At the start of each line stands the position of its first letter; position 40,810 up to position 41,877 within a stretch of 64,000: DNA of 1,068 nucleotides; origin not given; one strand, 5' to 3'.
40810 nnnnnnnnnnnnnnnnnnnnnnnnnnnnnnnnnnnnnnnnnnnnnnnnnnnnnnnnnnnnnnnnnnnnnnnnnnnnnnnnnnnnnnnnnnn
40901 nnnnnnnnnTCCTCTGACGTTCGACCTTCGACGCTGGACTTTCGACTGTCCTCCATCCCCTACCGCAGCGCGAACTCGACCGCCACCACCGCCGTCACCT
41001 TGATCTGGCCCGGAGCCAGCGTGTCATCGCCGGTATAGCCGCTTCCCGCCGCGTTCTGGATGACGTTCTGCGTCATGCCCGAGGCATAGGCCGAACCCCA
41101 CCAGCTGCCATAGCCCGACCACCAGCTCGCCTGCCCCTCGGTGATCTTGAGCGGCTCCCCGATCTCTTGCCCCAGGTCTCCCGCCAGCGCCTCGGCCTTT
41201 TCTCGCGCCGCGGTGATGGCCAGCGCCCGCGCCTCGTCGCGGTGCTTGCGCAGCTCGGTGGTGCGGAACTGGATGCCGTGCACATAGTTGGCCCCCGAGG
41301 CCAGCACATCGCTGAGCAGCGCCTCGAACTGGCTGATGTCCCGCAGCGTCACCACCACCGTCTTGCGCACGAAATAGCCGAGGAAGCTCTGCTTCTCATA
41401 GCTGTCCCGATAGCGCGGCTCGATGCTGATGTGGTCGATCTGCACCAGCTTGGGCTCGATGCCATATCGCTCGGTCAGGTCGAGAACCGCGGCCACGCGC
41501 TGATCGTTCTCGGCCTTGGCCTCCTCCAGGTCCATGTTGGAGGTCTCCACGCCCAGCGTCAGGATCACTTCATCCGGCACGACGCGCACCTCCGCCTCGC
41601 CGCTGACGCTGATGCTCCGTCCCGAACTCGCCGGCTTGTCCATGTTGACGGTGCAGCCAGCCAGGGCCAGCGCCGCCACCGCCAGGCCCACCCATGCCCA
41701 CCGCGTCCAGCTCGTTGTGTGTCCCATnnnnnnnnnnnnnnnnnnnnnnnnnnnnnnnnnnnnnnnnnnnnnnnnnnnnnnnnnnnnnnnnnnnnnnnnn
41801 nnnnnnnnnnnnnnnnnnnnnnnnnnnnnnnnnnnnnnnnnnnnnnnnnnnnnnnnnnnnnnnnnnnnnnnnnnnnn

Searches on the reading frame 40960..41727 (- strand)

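Call 36: search_protein_families(library=pfam, proteins=[window:40960-41727:-], max_evalue=0.001)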
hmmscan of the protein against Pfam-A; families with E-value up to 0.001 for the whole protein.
window:40960-41727:- (255 aa): 1 family
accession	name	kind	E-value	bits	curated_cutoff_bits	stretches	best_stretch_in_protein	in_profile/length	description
PF04402.19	SIMPL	-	6.8e-48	164.1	25.2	1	39-252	1-205/205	Protein of unknown function (DUF541)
